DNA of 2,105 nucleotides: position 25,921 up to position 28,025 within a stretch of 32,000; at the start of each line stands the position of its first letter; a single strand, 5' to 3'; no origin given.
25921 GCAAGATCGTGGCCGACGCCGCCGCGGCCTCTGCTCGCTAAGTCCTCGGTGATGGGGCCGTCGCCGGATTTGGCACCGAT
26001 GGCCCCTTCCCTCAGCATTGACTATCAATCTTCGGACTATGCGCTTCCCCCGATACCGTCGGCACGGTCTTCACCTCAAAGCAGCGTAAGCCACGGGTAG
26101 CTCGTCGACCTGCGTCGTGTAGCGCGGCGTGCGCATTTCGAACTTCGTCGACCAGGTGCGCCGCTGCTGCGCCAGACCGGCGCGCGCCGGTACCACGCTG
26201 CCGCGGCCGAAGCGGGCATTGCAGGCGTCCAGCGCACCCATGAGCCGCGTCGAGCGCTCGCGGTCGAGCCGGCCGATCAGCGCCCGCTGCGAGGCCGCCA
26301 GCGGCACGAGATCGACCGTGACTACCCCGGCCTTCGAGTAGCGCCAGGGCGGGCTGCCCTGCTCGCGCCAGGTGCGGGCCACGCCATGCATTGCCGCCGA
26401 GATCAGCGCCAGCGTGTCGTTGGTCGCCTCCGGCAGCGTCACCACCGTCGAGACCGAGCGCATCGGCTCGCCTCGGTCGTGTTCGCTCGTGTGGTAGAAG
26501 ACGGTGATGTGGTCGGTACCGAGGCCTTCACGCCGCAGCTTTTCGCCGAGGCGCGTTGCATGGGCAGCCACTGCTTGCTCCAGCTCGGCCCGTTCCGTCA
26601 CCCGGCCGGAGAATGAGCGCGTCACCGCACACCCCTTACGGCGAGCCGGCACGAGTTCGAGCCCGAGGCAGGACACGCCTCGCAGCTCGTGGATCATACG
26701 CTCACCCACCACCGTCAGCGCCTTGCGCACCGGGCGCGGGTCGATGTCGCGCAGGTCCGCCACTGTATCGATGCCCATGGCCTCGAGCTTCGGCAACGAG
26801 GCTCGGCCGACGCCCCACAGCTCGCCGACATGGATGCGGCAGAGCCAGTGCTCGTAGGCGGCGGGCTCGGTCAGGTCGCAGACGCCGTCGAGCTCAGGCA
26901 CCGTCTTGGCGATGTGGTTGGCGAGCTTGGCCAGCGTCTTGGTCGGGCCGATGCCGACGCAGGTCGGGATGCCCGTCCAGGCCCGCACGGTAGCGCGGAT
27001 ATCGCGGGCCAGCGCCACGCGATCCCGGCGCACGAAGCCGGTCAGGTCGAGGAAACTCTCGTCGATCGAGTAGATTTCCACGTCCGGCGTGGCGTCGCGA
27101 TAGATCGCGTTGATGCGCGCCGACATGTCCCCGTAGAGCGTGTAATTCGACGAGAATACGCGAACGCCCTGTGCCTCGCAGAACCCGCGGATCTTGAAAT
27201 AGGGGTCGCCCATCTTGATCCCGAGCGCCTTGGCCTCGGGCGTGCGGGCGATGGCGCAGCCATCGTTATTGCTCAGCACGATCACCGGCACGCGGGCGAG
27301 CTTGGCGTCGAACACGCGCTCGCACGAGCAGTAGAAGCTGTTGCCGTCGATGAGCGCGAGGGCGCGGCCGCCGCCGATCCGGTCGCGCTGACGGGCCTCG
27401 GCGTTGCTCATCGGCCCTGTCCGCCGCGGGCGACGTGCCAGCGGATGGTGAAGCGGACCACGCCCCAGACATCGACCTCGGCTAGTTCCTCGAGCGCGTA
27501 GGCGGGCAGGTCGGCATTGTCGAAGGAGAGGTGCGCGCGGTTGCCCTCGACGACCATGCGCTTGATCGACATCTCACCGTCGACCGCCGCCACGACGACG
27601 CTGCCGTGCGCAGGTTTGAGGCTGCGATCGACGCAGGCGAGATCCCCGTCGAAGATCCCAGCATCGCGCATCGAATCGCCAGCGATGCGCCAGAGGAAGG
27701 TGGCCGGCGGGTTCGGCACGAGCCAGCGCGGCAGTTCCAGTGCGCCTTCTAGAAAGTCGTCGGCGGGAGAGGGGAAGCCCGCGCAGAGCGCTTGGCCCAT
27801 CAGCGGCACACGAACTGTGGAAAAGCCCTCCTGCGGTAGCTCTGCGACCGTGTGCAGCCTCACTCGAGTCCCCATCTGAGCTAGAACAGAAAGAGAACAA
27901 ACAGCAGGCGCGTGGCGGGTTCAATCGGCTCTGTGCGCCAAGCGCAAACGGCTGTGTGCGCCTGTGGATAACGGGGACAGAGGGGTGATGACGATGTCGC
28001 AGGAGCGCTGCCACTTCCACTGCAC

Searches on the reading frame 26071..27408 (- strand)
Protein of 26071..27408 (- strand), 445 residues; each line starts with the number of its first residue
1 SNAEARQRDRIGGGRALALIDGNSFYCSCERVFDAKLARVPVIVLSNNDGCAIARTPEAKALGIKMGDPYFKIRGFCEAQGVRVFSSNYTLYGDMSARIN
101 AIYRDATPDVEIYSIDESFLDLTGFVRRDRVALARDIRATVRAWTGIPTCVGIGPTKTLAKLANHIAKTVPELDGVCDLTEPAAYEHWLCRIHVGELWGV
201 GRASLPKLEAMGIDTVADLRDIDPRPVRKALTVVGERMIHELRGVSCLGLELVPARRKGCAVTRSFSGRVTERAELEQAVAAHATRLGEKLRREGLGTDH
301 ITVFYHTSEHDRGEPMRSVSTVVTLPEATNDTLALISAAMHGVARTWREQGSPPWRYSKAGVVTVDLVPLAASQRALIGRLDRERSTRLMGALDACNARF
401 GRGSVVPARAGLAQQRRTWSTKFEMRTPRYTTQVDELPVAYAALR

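Call 96: search_protein_families(library=ncbifam, proteins=[window:26071-27408:-], max_evalue=0.001)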
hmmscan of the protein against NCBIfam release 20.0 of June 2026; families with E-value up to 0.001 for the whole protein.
window:26071-27408:- (445 aa): 10 families
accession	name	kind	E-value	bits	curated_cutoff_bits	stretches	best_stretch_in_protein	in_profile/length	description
NF002955.0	PRK03609.1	subfamily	2.1e-116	389.3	431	1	17-440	2-421/422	translesion error-prone DNA polymerase V subunit UmuC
NF002848.0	PRK03103.1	subfamily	2.1e-45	154.9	381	1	15-409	4-390/410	DNA polymerase IV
NF003015.0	PRK03858.1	subfamily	3.9e-42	144.7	367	1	21-408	13-383/399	DNA polymerase IV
NF002882.0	PRK03348.1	equivalog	1.2e-36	126.5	389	1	19-345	9-327/461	DNA polymerase IV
NF002751.0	PRK02794.1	equivalog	2e-34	119.2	371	1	17-409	40-416/425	DNA polymerase IV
NF002677.0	PRK02406.1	equivalog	3.6e-33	115.1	256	1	20-295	11-282/357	DNA polymerase IV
NF002492.0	PRK01810.1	equivalog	5.1e-31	107.8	399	1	14-417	9-401/412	DNA polymerase IV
NF010731.0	PRK14133.1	equivalog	2.3e-28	99.4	362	1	18-313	6-293/352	DNA polymerase IV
NF002883.0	PRK03352.1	equivalog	6.4e-26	91.4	330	1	20-341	10-321/347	DNA polymerase IV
NF002292.0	PRK01216.1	equivalog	2.7e-19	69.4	339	1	19-228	5-214/351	DNA polymerase IV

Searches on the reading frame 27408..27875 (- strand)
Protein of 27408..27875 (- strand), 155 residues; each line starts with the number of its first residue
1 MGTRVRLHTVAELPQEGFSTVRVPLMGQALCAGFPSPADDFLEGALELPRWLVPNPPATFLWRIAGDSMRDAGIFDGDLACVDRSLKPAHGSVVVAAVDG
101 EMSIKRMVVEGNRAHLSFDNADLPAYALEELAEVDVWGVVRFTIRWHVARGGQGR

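Call 55: search_protein_families(library=pfam, proteins=[window:27408-27875:-], max_evalue=0.01)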
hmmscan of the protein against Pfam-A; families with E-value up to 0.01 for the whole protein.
window:27408-27875:- (155 aa): 1 family
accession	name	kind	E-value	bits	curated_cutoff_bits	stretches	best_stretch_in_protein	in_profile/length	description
PF00717.28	Peptidase_S24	-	1.2e-21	77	23.3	1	24-140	1-115/116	Peptidase S24-like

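Call 96: search_protein_families(library=ncbifam, proteins=[window:27408-27872:-], max_evalue=0.001)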
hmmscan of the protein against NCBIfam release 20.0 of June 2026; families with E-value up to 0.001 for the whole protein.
window:27408-27872:- (154 aa): 3 families
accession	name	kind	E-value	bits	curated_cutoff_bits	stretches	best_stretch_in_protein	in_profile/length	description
NF007621.2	PRK10276.1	subfamily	2.5e-36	124.2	110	1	31-144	2-115/115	translesion error-prone DNA polymerase V autoproteolytic subunit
TIGR00498.1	lexA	equivalog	6.2e-20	71.7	110.95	1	14-140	76-196/203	transcriptional repressor LexA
NF051876.1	transXXX_HumD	equivalog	5.1e-18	65.3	120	1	32-143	2-115/129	HumD family translesion DNA polymerase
